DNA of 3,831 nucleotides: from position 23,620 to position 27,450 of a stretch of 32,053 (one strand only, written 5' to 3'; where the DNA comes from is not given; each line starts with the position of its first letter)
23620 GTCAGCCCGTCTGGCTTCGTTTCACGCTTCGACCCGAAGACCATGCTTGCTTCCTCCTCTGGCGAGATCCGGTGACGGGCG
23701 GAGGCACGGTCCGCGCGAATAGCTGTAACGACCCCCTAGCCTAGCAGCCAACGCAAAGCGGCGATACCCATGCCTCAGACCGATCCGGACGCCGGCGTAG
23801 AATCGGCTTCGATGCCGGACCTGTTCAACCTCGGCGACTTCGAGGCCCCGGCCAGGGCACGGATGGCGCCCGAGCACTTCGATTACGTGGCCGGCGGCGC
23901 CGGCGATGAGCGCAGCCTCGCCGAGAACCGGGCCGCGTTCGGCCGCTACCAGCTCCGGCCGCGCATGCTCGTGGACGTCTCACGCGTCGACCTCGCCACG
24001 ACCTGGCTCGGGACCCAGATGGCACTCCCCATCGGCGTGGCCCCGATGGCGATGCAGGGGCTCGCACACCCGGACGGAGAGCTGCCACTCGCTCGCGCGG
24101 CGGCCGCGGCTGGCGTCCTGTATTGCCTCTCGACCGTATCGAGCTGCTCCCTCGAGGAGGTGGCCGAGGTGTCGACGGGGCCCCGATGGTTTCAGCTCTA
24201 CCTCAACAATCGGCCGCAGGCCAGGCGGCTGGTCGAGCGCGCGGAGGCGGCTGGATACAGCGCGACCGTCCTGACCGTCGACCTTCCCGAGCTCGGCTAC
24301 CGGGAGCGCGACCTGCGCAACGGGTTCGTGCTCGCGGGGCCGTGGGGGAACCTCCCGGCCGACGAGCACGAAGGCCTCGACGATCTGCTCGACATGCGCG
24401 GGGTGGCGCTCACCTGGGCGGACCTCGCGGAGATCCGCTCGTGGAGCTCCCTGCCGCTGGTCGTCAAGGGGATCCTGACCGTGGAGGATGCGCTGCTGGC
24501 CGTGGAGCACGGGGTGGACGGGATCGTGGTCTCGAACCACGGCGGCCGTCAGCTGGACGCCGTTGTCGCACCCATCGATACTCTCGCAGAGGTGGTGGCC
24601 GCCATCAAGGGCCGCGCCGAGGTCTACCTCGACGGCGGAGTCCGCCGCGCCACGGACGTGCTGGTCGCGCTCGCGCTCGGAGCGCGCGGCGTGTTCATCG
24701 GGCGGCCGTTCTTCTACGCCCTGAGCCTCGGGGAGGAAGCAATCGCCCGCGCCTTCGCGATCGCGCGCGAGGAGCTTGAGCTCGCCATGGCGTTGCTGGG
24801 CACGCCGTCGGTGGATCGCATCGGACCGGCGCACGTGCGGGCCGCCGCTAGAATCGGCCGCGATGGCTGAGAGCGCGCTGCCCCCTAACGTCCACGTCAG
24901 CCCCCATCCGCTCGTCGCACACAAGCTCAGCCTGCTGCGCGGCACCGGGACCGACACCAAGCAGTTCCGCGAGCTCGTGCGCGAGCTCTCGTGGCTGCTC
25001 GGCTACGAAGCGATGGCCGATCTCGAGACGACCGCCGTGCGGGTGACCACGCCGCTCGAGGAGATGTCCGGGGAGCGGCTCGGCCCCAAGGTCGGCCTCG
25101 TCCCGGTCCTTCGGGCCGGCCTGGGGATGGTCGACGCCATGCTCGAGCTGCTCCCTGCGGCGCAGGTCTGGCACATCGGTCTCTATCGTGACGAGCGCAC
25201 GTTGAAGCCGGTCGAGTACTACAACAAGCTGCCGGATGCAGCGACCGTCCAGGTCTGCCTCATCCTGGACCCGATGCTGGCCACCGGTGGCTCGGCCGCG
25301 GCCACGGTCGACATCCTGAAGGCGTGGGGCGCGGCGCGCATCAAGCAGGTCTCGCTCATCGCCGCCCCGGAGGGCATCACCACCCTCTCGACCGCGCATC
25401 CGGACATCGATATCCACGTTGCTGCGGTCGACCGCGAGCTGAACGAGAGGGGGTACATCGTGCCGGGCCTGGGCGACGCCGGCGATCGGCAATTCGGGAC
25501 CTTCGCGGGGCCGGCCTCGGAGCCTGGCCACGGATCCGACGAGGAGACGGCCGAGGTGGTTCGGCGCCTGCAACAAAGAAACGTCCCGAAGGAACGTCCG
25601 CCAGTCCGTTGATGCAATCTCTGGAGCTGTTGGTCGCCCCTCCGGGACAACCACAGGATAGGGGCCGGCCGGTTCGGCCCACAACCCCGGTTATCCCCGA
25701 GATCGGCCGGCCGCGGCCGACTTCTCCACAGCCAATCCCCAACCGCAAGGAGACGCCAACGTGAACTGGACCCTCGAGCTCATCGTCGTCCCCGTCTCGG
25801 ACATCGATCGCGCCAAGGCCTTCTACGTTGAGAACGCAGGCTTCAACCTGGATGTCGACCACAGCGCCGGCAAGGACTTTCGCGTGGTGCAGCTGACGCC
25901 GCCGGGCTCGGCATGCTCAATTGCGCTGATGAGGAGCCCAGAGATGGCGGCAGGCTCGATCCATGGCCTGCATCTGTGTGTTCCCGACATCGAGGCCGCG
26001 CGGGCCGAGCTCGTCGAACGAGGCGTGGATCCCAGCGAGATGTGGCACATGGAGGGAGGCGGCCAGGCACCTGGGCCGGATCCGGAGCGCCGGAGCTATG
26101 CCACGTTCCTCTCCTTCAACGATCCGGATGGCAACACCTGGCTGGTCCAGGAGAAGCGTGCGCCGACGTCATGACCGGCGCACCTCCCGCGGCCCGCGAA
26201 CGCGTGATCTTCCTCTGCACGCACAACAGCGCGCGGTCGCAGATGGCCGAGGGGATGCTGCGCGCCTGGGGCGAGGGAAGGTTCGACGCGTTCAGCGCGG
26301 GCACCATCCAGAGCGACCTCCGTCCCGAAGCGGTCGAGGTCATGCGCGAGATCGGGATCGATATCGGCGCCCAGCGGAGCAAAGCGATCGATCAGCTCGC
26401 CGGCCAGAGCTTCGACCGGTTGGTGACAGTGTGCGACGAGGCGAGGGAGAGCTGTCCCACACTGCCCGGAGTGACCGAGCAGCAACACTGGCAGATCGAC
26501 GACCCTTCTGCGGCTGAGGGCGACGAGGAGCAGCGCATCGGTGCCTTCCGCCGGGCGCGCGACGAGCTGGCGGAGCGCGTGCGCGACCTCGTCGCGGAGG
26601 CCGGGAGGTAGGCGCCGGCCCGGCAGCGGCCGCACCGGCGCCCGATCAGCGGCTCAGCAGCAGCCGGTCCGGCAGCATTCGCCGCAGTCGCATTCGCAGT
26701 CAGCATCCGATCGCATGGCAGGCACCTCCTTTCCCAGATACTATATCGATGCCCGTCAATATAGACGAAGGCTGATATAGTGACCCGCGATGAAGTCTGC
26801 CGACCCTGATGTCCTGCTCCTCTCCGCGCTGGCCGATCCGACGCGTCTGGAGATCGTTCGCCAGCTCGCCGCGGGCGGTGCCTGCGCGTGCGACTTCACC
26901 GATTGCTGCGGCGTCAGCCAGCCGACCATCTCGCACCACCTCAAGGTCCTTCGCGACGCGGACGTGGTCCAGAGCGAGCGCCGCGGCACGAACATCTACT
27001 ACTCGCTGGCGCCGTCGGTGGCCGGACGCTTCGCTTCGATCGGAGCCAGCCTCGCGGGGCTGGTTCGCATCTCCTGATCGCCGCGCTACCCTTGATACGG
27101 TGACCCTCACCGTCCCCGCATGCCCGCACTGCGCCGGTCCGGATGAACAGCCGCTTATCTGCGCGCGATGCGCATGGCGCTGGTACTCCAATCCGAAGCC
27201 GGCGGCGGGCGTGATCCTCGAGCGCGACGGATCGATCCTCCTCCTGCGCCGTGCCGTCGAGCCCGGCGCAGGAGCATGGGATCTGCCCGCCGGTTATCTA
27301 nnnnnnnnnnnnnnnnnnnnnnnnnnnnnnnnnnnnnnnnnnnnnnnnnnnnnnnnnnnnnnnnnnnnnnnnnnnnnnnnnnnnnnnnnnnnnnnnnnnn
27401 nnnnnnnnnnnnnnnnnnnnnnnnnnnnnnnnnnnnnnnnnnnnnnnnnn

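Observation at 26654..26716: Unannotated 20-codon ORF with 40% cysteine, divergent from an ArsR/SmtB repressor: candidate mini-metallothionein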

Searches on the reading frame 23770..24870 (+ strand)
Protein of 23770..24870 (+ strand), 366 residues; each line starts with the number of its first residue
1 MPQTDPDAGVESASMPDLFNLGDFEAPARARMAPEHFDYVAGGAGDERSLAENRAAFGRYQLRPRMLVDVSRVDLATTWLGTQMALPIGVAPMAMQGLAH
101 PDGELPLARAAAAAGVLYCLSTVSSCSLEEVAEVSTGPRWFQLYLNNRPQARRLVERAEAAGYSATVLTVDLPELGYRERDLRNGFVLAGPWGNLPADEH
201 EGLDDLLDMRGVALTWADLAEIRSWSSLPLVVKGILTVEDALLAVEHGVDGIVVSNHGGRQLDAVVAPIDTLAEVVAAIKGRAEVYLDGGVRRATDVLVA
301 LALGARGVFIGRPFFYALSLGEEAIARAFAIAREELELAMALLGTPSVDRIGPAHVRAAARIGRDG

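Call 7: search_protein_families(library=pfam, proteins=[window:23770-24870:+])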
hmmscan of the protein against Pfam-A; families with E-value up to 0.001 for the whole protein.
window:23770-24870:+ (366 aa): 2 families
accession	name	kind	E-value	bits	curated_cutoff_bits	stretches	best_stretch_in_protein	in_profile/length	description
PF01070.24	FMN_dh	-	2.4e-123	412.1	24.9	1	28-357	1-349/350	FMN-dependent dehydrogenase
PF00478.31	IMPDH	-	0.00072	19.1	25.6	0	253-314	171-239/345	IMP dehydrogenase / GMP reductase domain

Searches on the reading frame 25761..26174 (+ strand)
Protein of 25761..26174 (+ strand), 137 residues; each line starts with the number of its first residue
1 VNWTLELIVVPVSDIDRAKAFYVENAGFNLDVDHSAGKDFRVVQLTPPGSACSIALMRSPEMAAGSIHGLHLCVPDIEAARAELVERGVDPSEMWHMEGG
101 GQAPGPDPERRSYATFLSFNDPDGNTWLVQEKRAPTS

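Call 7: search_protein_families(library=pfam, proteins=[window:25761-26174:+])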
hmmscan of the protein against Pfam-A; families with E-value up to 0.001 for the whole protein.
window:25761-26174:+ (137 aa): 4 families
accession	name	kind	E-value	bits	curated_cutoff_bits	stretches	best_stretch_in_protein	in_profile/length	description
PF00903.31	Glyoxalase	-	3.1e-08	34.5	20.6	1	7-127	4-119/121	Glyoxalase/Bleomycin resistance protein/Dioxygenase superfamily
PF22677.2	Ble-like_N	-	6.9e-05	23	24.5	0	10-30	7-27/41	Bleomycin resistance protein-like N-terminal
PF13669.12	Glyoxalase_4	-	0.00033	21.4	27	1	10-99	5-101/109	Glyoxalase/Bleomycin resistance protein/Dioxygenase superfamily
PF18029.7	Glyoxalase_6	-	0.0005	21.1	23.6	0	8-127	2-103/106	Glyoxalase-like domain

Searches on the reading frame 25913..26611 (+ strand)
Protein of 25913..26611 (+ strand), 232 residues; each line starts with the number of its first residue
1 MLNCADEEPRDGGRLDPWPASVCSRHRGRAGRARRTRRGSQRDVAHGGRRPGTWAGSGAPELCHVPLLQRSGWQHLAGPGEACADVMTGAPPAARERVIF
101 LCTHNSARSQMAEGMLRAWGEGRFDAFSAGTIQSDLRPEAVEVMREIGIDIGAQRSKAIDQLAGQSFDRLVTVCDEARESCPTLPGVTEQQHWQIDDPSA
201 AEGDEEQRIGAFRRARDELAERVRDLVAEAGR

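Call 7: search_protein_families(library=pfam, proteins=[window:25913-26611:+])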
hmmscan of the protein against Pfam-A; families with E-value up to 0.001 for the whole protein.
window:25913-26611:+ (232 aa): 1 family
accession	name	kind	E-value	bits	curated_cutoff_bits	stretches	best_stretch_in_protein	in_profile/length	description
PF01451.26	LMWPc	-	3.6e-18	66.6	23.2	1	98-226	1-143/144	Low molecular weight phosphotyrosine protein phosphatase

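Call 8: search_protein_families(library=ncbifam, proteins=[window:25913-26611:+], max_evalue=10)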
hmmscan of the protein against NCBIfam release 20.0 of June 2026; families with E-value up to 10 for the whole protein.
window:25913-26611:+ (232 aa): 3 families
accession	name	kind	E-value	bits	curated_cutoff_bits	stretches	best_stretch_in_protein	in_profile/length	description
TIGR02691.1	arsC_pI258_fam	equivalog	1.1e-37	129.2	174.3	1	98-226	1-129/129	arsenate reductase (thioredoxin)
NF010053.0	PRK13530.1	subfamily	1e-30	106.8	215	1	96-226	4-128/133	arsenate reductase (thioredoxin)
TIGR02689.1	ars_reduc_gluta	equivalog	8.5e-26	90.6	157.6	1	97-227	2-126/126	arsenate reductase, glutathione/glutaredoxin type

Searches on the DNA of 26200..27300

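Call 16: search_rna_families(source=window, start=26200, end=27300, threshold=evalue, max_evalue=1)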
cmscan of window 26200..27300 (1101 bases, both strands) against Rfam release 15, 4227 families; matches with E-value up to 1: 0.
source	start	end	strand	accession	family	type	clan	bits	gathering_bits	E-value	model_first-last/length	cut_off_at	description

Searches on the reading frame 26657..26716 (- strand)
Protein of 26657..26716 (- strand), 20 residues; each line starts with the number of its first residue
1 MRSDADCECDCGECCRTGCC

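Call 8: search_protein_families(library=ncbifam, proteins=[window:26657-26716:-], max_evalue=10)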
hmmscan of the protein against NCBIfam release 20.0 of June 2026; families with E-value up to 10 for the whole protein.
seq(20 aa): 0 families

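Call 9: search_protein_families(library=pfam, proteins=[window:26657-26716:-], max_evalue=10)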
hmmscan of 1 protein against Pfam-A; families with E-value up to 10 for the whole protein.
seq(20 aa): 0 families

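Call 30: search_solved_structures(query=window:26657-26716:-, max_evalue=10)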
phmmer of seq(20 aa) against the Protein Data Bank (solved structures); distinct sequences matched with E-value up to 10: 0.
